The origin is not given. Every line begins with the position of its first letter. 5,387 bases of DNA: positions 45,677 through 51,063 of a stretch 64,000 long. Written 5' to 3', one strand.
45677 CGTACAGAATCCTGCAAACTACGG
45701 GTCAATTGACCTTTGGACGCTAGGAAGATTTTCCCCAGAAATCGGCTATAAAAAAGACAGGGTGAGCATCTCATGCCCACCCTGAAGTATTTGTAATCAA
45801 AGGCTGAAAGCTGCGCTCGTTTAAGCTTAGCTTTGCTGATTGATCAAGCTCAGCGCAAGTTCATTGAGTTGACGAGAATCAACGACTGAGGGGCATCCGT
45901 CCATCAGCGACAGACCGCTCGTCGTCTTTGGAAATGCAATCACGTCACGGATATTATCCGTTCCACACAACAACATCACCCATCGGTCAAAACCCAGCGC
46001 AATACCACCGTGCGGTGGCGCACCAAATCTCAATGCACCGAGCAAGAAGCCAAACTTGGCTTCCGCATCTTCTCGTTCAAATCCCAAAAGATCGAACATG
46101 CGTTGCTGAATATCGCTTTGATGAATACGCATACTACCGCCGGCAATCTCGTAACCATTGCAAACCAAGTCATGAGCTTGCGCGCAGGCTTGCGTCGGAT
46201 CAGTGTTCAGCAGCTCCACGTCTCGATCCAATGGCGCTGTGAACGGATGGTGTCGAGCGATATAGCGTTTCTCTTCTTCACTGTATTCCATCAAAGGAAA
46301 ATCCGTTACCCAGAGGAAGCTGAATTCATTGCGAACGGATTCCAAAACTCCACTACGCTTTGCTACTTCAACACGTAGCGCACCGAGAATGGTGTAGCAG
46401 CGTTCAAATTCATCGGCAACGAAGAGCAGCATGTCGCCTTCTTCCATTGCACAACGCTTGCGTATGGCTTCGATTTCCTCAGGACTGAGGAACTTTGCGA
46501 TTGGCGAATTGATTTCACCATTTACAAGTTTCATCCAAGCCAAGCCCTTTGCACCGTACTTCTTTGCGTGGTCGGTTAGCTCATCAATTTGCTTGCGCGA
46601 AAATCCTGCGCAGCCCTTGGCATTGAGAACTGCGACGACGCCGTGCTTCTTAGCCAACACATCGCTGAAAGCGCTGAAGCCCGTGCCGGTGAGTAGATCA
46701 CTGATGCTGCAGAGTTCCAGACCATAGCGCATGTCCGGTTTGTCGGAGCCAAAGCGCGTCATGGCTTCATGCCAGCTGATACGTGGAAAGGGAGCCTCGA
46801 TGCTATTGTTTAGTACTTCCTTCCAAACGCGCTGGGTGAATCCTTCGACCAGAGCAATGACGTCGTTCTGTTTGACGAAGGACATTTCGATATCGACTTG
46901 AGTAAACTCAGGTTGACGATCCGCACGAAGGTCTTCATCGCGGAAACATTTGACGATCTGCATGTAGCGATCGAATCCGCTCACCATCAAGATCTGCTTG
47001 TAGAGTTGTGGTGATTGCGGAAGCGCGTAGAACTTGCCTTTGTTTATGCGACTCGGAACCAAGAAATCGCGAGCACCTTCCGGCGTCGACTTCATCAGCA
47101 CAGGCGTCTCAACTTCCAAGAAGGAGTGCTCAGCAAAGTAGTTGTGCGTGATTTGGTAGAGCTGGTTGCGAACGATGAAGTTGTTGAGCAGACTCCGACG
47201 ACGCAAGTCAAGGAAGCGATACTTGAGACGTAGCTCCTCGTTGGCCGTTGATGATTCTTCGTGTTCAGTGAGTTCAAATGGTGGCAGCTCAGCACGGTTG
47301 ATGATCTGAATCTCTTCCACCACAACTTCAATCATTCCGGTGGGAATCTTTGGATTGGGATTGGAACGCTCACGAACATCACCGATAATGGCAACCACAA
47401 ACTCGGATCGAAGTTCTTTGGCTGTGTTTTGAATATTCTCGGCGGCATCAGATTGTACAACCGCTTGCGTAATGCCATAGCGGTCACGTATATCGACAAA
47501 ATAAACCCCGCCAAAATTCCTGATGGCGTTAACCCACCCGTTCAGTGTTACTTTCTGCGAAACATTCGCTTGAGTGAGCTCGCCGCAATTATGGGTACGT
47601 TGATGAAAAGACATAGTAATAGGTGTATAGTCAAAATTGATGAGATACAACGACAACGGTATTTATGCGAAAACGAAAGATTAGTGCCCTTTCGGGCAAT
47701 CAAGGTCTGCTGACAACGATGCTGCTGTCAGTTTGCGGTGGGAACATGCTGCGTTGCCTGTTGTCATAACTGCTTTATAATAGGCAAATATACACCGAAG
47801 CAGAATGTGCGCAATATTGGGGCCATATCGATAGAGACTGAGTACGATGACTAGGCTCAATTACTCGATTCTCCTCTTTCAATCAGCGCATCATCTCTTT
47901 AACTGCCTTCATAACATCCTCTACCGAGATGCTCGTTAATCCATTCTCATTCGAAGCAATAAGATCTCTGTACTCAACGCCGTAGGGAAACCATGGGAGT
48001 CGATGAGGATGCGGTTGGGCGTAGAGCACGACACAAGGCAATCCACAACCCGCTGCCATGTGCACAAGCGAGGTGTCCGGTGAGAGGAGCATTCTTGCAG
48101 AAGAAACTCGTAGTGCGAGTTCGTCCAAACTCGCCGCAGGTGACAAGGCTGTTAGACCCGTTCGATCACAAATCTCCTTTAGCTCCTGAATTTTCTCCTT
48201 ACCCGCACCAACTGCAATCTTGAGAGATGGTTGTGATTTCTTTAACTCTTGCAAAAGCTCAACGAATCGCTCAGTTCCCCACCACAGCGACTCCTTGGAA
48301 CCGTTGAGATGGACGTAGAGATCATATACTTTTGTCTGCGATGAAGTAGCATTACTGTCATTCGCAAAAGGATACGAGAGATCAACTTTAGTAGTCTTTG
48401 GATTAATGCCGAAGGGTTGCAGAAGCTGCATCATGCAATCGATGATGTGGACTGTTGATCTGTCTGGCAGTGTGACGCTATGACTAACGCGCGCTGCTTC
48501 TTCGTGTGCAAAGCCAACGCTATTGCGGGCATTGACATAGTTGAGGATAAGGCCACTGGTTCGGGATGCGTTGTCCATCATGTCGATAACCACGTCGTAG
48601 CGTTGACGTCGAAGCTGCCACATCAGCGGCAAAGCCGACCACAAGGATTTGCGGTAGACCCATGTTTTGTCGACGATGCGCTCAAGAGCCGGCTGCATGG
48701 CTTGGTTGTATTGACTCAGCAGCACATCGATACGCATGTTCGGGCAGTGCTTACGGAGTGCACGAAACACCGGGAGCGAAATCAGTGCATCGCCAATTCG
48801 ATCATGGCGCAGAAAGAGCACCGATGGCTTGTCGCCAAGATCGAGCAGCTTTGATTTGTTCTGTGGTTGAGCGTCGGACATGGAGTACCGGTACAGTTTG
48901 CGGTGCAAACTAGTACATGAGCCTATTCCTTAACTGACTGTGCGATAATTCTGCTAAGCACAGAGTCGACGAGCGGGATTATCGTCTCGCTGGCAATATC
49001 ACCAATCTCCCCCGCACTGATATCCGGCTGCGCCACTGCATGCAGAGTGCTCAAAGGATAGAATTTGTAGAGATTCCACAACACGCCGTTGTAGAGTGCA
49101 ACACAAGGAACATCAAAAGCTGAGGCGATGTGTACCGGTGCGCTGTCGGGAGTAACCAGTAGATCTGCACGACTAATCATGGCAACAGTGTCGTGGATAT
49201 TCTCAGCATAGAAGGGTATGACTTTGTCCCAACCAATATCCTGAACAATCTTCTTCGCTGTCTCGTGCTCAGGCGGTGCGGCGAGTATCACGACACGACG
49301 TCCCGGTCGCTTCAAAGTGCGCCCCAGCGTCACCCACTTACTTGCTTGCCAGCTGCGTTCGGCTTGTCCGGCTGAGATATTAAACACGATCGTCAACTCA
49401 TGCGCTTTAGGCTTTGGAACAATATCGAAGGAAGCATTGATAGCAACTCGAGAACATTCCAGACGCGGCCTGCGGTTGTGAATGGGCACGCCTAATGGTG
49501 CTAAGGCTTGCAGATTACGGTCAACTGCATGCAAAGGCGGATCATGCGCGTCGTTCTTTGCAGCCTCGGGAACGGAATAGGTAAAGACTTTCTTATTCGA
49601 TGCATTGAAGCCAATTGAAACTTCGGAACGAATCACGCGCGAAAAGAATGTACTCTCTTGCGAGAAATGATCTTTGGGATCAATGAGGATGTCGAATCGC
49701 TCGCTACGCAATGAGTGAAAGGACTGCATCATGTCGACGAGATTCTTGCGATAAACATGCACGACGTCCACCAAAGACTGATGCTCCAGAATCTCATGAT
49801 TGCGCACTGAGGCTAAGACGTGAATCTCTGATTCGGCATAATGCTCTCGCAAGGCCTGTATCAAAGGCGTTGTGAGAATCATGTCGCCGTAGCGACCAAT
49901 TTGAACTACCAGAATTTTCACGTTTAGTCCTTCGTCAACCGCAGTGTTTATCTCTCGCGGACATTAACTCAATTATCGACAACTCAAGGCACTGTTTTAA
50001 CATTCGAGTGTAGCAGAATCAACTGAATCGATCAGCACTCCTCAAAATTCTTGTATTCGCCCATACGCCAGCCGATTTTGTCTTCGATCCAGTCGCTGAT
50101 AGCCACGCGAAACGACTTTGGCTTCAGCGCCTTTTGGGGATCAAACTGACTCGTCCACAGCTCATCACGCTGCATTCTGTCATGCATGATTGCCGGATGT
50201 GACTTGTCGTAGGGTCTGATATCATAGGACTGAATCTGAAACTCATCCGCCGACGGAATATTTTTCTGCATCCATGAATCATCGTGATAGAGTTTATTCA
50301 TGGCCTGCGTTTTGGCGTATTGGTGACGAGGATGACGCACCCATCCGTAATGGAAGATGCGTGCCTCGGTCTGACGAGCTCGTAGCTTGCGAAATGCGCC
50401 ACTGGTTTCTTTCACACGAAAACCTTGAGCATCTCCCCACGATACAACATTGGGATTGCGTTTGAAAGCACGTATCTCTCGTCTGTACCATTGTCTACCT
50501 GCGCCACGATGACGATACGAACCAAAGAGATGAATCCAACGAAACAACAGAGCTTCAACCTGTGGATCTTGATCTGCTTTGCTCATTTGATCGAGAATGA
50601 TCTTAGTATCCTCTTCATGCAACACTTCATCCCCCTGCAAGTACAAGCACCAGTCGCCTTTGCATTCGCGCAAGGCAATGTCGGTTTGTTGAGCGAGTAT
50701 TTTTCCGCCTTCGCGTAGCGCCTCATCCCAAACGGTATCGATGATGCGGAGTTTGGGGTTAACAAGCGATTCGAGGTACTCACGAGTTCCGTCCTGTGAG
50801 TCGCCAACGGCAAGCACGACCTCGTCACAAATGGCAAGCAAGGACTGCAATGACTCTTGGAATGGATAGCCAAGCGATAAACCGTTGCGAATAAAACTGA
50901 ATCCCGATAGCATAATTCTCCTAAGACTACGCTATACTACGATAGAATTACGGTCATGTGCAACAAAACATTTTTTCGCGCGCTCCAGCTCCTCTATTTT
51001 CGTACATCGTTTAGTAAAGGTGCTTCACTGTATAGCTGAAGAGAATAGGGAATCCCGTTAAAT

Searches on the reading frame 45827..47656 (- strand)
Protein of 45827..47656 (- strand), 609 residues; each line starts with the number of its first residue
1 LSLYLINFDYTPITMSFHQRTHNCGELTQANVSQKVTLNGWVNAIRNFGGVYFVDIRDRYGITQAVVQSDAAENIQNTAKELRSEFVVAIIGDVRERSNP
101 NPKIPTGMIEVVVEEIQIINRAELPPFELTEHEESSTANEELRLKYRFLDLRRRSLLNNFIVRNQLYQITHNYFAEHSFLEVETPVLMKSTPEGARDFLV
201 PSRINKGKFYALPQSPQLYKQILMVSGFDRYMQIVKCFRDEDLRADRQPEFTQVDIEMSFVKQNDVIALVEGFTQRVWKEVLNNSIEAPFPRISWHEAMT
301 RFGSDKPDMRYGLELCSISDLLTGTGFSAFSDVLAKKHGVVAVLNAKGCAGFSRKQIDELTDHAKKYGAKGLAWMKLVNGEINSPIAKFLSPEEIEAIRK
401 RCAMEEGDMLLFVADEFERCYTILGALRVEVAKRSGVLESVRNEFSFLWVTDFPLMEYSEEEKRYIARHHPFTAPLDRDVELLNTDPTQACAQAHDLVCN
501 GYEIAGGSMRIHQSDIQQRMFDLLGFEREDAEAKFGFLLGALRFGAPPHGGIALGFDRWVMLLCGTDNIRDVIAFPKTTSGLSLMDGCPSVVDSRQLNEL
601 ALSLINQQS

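Call 9: search_protein_families(library=pfam, proteins=[window:45827-47656:-], max_evalue=0.01)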
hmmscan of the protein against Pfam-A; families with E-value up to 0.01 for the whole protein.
window:45827-47656:- (609 aa): 5 families
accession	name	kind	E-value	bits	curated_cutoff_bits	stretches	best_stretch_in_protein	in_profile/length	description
PF00152.25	tRNA-synt_2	-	1e-120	402.9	25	1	139-578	1-307/308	tRNA synthetases class II (D, K and N)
PF02938.19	GAD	-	4.4e-27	94.6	23.4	1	330-423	1-94/95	GAD domain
PF01336.31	tRNA_anti-codon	-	2.8e-15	56.4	27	1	36-119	1-75/75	OB-fold nucleic acid binding domain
PF01409.25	tRNA-synt_2d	-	0.0037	17.2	19.8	0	230-258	104-132/246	tRNA synthetases class II core domain (F)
PF14544.11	DUF4443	-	0.0081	16.5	27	0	347-416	11-83/100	Domain of unknown function (DUF4443)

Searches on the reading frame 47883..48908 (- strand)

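Call 9: search_protein_families(library=pfam, proteins=[window:47883-48908:-], max_evalue=0.01)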
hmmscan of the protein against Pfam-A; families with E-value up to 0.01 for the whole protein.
window:47883-48908:- (341 aa): 1 family
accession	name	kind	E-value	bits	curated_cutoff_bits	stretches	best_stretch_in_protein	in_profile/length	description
PF01075.23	Glyco_transf_9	-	7.8e-20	71.7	22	1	96-331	5-241/247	Glycosyltransferase family 9 (heptosyltransferase)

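Call 10: search_protein_families(library=ncbifam, proteins=[window:47883-48908:-], max_evalue=0.01)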
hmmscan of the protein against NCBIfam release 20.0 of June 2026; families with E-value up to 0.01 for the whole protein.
window:47883-48908:- (341 aa): 6 families
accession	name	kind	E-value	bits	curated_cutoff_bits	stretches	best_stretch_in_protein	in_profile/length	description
TIGR02201.1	heptsyl_trn_III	equivalog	7.6e-24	84.4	170.2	1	33-320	7-308/344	putative lipopolysaccharide heptosyltransferase III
TIGR02193.1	heptsyl_trn_I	equivalog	1.3e-22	80.4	185.3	1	30-339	2-319/320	lipopolysaccharide heptosyltransferase I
NF007742.0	PRK10422.1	equivalog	1.4e-19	70.2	467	1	31-318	9-308/352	lipopolysaccharide core heptosyltransferase RfaQ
NF008204.0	PRK10964.1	equivalog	1.6e-15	57.1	437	1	30-339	3-319/322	lipopolysaccharide heptosyltransferase RfaC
TIGR02195.1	heptsyl_trn_II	equivalog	1.6e-11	43.9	134.6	1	36-305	8-291/339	lipopolysaccharide heptosyltransferase II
NF008162.0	PRK10916.1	equivalog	0.0002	20.7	569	0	237-304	229-295/348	ADP-heptose--LPS heptosyltransferase RfaF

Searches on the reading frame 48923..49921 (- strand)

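Call 9: search_protein_families(library=pfam, proteins=[window:48923-49921:-], max_evalue=0.01)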
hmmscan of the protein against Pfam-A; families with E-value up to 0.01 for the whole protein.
window:48923-49921:- (332 aa): 1 family
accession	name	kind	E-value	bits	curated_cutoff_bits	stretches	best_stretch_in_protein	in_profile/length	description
PF01075.23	Glyco_transf_9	-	1.6e-23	83.8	22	1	67-277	4-209/247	Glycosyltransferase family 9 (heptosyltransferase)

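Call 10: search_protein_families(library=ncbifam, proteins=[window:48923-49921:-], max_evalue=0.01)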
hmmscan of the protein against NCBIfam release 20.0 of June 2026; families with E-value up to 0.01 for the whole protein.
window:48923-49921:- (332 aa): 6 families
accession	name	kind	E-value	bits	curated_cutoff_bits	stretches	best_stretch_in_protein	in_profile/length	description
TIGR02201.1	heptsyl_trn_III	equivalog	1.4e-32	113.1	170.2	1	2-280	1-289/344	putative lipopolysaccharide heptosyltransferase III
TIGR02193.1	heptsyl_trn_I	equivalog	7.1e-23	81.3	185.3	1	2-280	1-284/320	lipopolysaccharide heptosyltransferase I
NF007742.0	PRK10422.1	equivalog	2.8e-21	75.7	467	1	2-284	7-295/352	lipopolysaccharide core heptosyltransferase RfaQ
TIGR02195.1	heptsyl_trn_II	equivalog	3.3e-16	59.3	134.6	1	2-278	1-283/339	lipopolysaccharide heptosyltransferase II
NF008162.0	PRK10916.1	equivalog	1.2e-10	41.2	569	1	185-278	192-288/348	ADP-heptose--LPS heptosyltransferase RfaF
NF008204.0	PRK10964.1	equivalog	8e-09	35.1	437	1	67-279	77-281/322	lipopolysaccharide heptosyltransferase RfaC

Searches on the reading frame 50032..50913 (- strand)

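Call 9: search_protein_families(library=pfam, proteins=[window:50032-50913:-], max_evalue=0.01)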
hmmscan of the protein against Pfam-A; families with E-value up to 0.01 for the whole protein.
window:50032-50913:- (293 aa): 2 families
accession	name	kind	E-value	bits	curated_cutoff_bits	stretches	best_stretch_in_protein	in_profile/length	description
PF00535.33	Glycos_transf_2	-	1.3e-05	25.6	23.3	1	19-114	14-107/168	Glycosyl transferase family 2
PF13704.12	Glyco_tranf_2_4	-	2e-05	25.5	27.5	1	23-102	12-88/98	Glycosyl transferase family 2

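Call 10: search_protein_families(library=ncbifam, proteins=[window:50032-50913:-], max_evalue=0.01)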
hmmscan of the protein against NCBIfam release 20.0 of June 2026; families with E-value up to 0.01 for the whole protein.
window:50032-50913:- (293 aa): 2 families
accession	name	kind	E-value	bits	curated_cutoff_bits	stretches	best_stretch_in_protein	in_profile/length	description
NF011158.0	PRK14562.1-3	equivalog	0.002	17.9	359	1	167-228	53-114/210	haloacid dehalogenase superfamily protein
TIGR04283.1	glyco_like_mftF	equivalog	0.0035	17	182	1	20-113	19-100/221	TIGR04283 family arsenosugar biosynthesis glycosyltransferase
